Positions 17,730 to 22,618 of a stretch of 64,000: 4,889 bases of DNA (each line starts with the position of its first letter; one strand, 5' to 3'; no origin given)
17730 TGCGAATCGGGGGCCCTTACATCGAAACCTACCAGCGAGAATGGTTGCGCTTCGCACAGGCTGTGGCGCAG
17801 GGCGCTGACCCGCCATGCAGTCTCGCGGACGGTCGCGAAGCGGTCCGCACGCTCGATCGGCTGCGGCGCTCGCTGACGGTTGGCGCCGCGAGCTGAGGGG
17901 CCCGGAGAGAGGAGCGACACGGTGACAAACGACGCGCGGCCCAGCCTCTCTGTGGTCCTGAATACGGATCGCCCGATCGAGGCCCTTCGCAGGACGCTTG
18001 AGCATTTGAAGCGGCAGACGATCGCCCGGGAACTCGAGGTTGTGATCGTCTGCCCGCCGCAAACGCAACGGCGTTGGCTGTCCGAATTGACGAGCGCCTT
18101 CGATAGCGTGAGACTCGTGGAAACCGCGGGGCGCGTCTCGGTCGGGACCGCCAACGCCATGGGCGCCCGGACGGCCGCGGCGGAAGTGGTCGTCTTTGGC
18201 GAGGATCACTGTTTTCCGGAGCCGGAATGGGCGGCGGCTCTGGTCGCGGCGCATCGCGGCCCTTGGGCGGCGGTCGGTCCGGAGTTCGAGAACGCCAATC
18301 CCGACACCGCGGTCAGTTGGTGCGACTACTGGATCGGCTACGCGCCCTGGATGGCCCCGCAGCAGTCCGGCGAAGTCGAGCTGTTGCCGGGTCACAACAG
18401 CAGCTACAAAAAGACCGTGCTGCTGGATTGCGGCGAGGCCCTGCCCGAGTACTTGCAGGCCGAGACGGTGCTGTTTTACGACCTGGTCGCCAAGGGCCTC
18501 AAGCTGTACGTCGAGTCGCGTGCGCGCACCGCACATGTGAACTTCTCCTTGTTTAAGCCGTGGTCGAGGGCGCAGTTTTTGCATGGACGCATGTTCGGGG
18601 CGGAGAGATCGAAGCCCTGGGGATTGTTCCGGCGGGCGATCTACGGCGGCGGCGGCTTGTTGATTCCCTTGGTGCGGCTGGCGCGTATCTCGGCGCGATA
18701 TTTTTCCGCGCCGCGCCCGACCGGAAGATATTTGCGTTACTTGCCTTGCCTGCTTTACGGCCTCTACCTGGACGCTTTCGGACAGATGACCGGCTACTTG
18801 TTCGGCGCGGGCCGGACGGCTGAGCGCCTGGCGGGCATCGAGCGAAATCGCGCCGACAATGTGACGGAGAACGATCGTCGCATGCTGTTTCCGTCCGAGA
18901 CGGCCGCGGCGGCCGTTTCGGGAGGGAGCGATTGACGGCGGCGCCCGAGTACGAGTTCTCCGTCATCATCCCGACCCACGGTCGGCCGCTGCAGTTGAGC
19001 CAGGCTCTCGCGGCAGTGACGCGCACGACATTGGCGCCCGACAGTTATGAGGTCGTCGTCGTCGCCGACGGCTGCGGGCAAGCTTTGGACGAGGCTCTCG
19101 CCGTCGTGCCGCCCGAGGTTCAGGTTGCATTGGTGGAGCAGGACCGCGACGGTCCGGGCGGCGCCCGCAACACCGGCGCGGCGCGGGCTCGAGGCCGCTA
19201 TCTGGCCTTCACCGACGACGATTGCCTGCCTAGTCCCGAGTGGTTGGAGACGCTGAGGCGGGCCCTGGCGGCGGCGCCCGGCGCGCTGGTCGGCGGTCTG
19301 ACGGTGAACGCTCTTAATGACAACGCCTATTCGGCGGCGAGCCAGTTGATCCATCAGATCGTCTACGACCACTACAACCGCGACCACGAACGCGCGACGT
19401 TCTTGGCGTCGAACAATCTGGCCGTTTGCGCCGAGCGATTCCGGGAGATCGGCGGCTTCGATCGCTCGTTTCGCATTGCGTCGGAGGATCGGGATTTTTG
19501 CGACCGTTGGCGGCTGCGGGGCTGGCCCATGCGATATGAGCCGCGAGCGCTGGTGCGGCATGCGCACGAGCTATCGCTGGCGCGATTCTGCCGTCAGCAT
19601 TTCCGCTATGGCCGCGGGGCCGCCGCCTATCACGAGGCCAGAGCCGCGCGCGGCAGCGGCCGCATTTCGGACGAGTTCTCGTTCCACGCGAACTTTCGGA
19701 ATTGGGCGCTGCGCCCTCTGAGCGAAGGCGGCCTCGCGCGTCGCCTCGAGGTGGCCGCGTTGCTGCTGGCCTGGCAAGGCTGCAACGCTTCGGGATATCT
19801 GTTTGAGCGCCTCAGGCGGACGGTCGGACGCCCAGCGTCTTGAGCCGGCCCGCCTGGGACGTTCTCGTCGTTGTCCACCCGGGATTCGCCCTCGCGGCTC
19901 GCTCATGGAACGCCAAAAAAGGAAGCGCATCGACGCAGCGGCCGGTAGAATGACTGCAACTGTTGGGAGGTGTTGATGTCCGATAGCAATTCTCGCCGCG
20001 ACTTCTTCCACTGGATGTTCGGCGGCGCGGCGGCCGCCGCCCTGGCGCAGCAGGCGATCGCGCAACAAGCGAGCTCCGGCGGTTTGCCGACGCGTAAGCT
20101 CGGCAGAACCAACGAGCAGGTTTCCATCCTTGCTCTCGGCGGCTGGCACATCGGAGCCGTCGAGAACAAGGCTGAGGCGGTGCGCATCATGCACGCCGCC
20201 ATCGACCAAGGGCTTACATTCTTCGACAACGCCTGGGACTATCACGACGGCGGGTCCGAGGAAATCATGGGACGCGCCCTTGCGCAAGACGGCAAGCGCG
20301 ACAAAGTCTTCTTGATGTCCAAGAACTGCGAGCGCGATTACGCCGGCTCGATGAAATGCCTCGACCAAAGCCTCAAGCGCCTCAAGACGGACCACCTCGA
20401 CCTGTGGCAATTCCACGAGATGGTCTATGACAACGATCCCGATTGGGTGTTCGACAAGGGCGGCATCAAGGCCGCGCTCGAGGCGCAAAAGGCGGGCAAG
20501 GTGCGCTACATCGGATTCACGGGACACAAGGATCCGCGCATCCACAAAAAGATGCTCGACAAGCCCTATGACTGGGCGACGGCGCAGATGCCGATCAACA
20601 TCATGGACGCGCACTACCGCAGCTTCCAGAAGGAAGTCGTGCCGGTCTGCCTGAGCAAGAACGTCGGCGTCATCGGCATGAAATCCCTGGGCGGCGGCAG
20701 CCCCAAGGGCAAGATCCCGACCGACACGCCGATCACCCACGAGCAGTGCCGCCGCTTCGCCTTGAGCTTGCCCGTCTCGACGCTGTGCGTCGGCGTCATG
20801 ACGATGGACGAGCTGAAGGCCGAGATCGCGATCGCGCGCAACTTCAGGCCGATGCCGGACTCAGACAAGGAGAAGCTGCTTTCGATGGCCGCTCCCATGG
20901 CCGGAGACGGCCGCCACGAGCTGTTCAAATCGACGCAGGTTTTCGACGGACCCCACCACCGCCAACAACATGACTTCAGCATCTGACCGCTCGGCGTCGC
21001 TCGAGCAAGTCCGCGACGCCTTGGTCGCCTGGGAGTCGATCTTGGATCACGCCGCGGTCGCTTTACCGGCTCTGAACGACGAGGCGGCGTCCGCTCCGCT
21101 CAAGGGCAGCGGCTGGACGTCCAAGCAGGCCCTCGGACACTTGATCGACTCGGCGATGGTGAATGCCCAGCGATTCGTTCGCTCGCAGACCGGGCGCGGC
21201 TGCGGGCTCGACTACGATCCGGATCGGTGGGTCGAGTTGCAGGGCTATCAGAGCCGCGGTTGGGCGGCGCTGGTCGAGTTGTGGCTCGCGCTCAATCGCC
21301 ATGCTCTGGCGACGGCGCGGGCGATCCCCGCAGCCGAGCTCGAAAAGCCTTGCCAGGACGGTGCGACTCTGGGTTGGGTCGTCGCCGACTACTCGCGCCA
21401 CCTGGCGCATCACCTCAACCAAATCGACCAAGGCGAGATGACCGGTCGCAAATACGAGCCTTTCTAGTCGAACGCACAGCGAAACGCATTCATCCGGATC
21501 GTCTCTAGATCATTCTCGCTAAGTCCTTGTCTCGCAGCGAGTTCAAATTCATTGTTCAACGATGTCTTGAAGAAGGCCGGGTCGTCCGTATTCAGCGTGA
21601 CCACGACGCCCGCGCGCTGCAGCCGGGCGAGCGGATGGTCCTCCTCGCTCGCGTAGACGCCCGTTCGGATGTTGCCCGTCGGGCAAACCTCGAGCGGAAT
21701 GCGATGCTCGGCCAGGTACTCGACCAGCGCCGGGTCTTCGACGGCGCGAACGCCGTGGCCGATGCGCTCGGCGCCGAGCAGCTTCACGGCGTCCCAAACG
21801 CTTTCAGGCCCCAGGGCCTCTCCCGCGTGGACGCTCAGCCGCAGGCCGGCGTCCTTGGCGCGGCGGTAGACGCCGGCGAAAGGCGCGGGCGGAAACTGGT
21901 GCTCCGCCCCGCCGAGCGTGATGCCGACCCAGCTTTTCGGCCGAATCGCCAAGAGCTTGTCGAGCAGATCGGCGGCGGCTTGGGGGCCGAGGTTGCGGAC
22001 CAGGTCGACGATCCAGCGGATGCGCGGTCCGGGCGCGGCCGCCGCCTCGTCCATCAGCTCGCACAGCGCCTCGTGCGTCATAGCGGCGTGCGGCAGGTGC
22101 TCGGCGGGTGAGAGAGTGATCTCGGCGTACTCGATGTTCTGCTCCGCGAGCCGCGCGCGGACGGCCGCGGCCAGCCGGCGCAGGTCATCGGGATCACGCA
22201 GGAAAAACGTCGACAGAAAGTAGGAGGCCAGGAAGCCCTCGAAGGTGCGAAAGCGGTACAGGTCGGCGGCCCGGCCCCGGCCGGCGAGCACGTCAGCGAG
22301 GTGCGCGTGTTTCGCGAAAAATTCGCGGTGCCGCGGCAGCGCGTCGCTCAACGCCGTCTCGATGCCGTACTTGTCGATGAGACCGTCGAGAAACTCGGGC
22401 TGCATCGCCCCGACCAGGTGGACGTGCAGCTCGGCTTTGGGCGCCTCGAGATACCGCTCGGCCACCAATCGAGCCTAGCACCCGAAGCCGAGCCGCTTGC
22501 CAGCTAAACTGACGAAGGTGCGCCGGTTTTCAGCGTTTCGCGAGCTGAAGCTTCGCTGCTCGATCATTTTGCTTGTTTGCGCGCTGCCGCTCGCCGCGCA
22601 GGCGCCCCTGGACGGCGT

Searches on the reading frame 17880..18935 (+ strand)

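Call 28: search_protein_families(library=pfam, proteins=[window:17880-18935:+], max_evalue=0.001)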
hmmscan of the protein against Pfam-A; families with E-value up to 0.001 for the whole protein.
window:17880-18935:+ (351 aa): 1 family
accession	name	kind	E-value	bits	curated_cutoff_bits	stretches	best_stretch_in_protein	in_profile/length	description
PF00535.33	Glycos_transf_2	-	1.2e-05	25.8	23.3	1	33-149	10-128/168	Glycosyl transferase family 2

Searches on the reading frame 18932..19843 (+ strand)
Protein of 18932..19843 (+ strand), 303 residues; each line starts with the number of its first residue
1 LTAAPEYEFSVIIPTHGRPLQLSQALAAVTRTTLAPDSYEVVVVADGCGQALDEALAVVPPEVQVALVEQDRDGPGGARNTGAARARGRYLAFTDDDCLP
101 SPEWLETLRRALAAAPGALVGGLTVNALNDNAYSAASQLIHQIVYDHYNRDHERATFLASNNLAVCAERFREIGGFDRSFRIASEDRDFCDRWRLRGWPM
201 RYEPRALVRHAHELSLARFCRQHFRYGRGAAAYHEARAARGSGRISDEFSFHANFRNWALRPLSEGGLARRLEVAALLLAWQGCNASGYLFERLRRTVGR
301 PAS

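Call 28: search_protein_families(library=pfam, proteins=[window:18932-19843:+], max_evalue=0.001)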
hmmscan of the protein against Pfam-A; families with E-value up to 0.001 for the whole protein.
window:18932-19843:+ (303 aa): 5 families
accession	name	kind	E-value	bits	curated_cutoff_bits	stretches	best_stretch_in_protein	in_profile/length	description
PF00535.33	Glycos_transf_2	-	1.6e-20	74.1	23.3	1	10-146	1-132/168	Glycosyl transferase family 2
PF13641.12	Glyco_tranf_2_3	-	1.9e-17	64.5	27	1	9-228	3-229/230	Glycosyltransferase like family 2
PF10111.15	Glyco_tranf_2_2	-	2.1e-10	41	27.3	1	37-219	28-225/276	Glycosyltransferase like family 2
PF13632.12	Glyco_trans_2_3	-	1.3e-09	38.6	27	1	93-236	4-145/198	Glycosyl transferase family group 2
PF13506.12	Glyco_transf_21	-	4.1e-06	26.8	21.7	1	82-227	25-173/174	Glycosyl transferase family 21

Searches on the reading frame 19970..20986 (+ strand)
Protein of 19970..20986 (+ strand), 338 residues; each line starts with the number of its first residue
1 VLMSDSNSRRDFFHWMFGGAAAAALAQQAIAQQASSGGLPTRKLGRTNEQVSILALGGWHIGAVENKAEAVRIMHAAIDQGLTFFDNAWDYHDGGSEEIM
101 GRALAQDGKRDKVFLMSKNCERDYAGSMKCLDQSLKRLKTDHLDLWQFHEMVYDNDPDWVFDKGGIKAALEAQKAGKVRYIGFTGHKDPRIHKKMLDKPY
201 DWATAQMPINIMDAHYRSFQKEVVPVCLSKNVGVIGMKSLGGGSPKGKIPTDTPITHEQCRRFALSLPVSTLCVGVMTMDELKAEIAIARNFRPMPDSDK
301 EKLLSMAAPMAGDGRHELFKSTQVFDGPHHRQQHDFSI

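Call 28: search_protein_families(library=pfam, proteins=[window:19970-20986:+], max_evalue=0.001)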
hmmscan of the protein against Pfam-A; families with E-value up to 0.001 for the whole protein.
window:19970-20986:+ (338 aa): 1 family
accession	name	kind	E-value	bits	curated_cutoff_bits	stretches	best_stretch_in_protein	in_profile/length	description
PF00248.27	Aldo_ket_red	-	9.8e-39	133.6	24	1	54-261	2-213/291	Aldo/keto reductase family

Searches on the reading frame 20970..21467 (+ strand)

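Call 28: search_protein_families(library=pfam, proteins=[window:20970-21467:+], max_evalue=0.001)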
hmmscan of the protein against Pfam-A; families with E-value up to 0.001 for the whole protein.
window:20970-21467:+ (165 aa): 1 family
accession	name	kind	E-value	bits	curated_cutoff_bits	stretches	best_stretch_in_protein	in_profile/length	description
PF12867.12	DinB_2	-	2.9e-11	44.4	24.8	1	32-152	13-128/128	DinB superfamily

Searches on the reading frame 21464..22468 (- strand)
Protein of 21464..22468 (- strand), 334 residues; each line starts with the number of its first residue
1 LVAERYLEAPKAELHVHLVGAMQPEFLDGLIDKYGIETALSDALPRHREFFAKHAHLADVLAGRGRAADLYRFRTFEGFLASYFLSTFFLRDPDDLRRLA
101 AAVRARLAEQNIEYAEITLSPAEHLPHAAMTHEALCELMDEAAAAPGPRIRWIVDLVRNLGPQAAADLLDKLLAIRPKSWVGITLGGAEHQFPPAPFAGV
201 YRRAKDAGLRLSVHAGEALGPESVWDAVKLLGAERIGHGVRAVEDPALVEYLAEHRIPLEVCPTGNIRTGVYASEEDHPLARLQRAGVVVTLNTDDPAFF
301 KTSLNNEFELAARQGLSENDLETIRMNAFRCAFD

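Call 21: search_protein_families(library=pfam, proteins=[window:21464-22468:-], max_evalue=0.01)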
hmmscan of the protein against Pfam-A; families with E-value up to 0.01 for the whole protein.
window:21464-22468:- (334 aa): 2 families
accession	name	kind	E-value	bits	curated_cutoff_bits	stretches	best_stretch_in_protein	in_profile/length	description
PF00962.28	A_deaminase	-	2.6e-73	247.4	27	1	10-333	1-314/330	Adenosine deaminase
PF19326.5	AMP_deaminase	-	0.00022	20.2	27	1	209-324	452-567/630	AMP deaminase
